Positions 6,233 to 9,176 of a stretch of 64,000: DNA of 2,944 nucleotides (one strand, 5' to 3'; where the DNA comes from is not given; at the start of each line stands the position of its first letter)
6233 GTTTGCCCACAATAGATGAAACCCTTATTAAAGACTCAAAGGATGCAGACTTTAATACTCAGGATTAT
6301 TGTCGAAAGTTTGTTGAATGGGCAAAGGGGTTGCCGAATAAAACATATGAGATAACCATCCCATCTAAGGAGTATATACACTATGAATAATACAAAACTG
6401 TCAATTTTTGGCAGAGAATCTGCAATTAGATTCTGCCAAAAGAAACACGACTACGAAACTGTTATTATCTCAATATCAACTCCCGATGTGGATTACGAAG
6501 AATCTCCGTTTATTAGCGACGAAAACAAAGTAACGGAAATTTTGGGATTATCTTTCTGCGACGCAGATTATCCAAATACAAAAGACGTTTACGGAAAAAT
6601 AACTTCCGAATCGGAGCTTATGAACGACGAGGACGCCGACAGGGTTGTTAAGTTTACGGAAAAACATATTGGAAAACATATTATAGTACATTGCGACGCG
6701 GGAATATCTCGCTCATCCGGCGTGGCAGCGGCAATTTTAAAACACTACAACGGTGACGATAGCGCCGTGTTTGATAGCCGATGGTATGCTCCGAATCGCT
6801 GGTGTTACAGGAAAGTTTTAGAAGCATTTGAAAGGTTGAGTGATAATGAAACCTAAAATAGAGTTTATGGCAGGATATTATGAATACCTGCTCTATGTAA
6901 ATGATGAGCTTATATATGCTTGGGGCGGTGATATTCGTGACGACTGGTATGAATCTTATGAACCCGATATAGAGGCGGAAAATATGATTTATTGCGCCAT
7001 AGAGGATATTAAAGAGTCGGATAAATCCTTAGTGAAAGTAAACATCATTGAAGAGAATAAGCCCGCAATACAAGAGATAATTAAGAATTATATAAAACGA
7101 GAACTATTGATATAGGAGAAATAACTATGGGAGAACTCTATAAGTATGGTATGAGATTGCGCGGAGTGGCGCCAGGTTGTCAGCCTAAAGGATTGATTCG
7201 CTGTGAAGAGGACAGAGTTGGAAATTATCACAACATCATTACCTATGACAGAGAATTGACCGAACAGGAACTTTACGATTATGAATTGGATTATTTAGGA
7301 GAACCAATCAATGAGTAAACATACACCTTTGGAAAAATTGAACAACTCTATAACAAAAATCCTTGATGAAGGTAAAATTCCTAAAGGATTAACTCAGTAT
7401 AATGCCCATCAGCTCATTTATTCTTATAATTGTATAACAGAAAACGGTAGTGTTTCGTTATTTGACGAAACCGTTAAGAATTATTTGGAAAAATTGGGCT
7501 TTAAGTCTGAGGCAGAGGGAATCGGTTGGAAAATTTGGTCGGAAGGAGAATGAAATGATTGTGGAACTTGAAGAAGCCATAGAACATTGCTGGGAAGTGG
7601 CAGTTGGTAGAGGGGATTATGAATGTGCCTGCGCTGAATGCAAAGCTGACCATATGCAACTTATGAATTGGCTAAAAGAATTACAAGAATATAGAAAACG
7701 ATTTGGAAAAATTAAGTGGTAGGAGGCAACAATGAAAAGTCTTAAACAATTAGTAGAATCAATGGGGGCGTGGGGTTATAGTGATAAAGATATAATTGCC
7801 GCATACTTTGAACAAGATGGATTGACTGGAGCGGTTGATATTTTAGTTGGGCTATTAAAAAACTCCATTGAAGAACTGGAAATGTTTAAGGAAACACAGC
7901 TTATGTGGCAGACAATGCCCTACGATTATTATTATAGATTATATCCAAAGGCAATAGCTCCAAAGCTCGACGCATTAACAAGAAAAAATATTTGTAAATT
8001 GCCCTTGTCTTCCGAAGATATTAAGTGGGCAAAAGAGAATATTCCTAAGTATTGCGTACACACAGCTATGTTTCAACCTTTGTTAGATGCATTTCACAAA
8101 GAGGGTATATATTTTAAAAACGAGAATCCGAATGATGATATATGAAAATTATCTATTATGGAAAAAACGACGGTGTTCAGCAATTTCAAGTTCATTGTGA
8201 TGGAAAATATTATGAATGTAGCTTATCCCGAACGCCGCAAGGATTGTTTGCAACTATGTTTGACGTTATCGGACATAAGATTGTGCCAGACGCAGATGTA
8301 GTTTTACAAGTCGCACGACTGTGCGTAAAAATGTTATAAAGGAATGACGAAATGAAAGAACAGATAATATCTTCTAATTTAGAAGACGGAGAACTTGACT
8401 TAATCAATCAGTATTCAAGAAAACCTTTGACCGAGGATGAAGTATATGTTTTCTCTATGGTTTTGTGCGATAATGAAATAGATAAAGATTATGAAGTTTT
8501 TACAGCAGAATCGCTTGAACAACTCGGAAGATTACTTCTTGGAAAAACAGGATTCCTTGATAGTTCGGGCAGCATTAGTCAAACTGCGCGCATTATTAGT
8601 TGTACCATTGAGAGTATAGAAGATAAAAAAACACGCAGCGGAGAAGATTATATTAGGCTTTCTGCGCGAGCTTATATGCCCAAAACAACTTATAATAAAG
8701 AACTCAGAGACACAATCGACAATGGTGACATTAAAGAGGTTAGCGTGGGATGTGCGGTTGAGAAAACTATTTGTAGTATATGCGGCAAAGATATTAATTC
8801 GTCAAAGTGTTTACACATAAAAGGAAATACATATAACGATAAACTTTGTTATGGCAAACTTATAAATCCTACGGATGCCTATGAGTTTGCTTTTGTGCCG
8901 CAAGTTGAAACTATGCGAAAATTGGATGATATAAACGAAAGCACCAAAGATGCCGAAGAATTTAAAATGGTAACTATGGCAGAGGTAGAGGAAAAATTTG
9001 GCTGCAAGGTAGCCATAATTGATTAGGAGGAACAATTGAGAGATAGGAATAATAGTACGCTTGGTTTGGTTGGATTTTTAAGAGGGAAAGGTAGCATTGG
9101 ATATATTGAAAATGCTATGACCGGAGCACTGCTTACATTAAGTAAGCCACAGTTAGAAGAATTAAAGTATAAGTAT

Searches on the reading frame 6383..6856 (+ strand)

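Call 60: search_protein_families(library=pfam, proteins=[window:6383-6856:+], max_evalue=0.001)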
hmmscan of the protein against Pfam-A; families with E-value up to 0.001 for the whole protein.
window:6383-6856:+ (157 aa): 1 family
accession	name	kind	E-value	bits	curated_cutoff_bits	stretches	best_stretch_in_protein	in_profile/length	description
PF00782.25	DSPc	-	4e-05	23.9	33.5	1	94-119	70-95/133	Dual specificity phosphatase, catalytic domain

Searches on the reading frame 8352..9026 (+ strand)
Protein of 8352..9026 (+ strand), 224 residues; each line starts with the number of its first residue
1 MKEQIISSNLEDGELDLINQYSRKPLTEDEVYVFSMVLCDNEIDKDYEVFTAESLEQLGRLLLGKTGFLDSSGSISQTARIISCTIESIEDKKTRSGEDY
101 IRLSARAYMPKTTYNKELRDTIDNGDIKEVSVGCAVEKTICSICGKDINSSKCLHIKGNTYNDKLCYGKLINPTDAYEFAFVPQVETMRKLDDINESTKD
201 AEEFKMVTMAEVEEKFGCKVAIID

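Call 11: search_protein_families(library=pfam, proteins=[window:8352-9026:+], max_evalue=0.01)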
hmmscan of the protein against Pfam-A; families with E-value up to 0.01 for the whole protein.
window:8352-9026:+ (224 aa): 0 families

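Call 12: search_protein_families(library=phrogs, proteins=[window:8352-9026:+], max_evalue=0.01)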
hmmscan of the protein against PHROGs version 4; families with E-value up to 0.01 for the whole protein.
window:8352-9026:+ (224 aa): 4 families
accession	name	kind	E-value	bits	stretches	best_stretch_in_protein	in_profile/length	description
phrog_16951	-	unknown function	8.5e-63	213.4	1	13-183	18-189/312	-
phrog_37798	-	unknown function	3.7e-06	27.2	1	116-163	131-179/490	-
phrog_37797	-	unknown function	0.0079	16.2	0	97-153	101-156/398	-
phrog_2774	-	unknown function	0.009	15.4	1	114-149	119-153/1263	-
